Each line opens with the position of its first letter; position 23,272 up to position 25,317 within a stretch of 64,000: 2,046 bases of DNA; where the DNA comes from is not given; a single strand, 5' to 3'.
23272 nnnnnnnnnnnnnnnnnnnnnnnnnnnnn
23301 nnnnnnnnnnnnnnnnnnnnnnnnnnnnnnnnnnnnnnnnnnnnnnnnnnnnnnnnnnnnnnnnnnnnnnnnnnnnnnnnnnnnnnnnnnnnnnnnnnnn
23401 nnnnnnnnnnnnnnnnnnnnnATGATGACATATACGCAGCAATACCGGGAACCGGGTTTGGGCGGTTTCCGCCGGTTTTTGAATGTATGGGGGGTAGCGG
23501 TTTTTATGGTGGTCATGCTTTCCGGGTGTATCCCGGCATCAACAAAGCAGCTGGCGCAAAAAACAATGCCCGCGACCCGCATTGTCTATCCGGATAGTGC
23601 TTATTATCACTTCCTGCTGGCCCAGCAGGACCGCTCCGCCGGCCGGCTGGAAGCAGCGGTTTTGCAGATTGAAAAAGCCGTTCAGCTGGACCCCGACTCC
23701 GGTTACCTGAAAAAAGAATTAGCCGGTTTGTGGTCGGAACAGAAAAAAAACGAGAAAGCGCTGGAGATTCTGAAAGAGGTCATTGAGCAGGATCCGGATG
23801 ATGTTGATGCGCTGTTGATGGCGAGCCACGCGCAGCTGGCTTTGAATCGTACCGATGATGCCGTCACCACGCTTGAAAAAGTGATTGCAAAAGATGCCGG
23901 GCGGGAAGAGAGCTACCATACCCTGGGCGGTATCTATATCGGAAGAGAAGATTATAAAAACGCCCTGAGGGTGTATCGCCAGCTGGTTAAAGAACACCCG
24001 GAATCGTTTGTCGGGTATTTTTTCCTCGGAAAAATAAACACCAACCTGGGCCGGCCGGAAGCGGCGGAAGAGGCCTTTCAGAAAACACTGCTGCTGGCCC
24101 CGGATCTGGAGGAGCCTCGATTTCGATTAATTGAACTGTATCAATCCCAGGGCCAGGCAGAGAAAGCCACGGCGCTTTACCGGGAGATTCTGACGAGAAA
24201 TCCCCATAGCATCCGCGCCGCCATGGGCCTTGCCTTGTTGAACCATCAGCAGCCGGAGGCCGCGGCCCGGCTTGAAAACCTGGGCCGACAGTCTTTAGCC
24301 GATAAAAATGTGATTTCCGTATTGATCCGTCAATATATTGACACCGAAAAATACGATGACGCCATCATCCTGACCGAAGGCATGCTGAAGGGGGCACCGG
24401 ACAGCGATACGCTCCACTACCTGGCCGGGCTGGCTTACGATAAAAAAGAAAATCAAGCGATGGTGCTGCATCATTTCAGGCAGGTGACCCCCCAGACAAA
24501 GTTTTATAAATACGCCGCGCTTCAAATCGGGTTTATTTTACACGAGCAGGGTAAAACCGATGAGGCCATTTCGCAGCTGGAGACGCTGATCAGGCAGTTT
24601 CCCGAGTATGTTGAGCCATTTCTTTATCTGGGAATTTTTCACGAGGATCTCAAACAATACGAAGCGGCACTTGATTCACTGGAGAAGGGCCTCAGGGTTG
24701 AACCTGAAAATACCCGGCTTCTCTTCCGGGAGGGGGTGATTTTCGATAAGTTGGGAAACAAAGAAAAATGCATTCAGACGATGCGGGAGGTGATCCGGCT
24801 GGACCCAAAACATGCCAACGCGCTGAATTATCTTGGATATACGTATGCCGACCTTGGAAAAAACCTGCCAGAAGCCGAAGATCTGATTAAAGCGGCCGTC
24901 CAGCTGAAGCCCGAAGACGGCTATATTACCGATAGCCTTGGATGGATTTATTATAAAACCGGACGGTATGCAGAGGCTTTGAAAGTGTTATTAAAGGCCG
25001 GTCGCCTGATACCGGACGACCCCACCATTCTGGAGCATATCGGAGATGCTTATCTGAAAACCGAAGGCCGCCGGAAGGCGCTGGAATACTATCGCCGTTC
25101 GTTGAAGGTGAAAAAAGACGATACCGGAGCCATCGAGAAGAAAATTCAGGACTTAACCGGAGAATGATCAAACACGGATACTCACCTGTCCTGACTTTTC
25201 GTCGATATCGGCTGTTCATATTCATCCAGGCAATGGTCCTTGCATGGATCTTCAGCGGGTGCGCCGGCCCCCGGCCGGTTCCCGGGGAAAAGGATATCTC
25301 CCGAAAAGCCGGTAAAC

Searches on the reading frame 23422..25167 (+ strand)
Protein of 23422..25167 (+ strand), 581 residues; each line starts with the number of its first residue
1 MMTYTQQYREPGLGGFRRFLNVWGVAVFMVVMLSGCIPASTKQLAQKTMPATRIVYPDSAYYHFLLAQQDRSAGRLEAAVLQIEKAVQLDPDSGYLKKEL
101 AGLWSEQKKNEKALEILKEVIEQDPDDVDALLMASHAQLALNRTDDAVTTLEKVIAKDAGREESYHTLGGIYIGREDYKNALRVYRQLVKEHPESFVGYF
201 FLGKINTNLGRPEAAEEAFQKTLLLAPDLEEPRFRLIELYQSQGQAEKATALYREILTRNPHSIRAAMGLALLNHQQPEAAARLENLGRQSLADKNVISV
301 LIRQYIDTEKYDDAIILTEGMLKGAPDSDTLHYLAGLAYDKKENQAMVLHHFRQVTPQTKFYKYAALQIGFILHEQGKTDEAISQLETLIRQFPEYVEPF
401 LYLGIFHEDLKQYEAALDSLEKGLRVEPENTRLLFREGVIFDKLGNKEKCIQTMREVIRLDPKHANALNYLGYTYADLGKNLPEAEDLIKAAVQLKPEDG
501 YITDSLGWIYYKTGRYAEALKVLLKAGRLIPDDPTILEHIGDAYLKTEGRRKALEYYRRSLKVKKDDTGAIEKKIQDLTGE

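Call 58: search_protein_families(library=pfam, proteins=[window:23422-25167:+], max_evalue=0.0001)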
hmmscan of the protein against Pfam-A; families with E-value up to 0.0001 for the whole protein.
window:23422-25167:+ (581 aa): 29 families (the best 25 are shown)
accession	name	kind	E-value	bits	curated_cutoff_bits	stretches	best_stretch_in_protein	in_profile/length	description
PF07719.23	TPR_2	-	1.2e-47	156.5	27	0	506-533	7-34/34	Tetratricopeptide repeat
PF14559.12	TPR_19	-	1.4e-43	147.5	25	4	106-168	3-64/68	Tetratricopeptide repeat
PF13428.12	TPR_14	-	2.2e-42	139.5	23.5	0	233-272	4-43/44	Tetratricopeptide repeat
PF13432.12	TPR_16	-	3e-40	136.6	32.7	1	172-223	7-58/65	Tetratricopeptide repeat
PF13181.12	TPR_8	-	4.8e-40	132.8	25.7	0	432-464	2-34/34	Tetratricopeptide repeat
PF00515.34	TPR_1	-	1.3e-33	113.9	27.8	0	199-228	4-33/34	Tetratricopeptide repeat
PF13414.12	TPR_11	-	1.3e-32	111.7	26.8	1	509-546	3-40/42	TPR repeat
PF13174.12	TPR_6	-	3.9e-29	99.7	26.3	0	364-395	1-32/33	Tetratricopeptide repeat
PF23914.1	TPR_CcmH_CycH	-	4.7e-28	98.5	42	2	186-279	40-136/158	Cytochrome c-type biogenesis protein H TPR domain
PF13431.12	TPR_17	-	3.9e-27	92.6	24.4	0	455-480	3-28/34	Tetratricopeptide repeat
PF12895.13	ANAPC3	-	4.1e-25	88.3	27.2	0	144-222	5-82/82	Anaphase-promoting complex, cyclosome, subunit 3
PF13424.12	TPR_12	-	8.3e-24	84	30.1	0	509-565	12-76/77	Tetratricopeptide repeat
PF13371.12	TPR_9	-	8.9e-22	77.3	35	0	168-229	1-62/73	Tetratricopeptide repeat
PF13176.12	TPR_7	-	4.3e-21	73.6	27.9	0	505-534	4-35/36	Tetratricopeptide repeat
PF13429.12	TPR_15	-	5.1e-20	72.5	26.2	2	484-567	164-247/280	Tetratricopeptide repeat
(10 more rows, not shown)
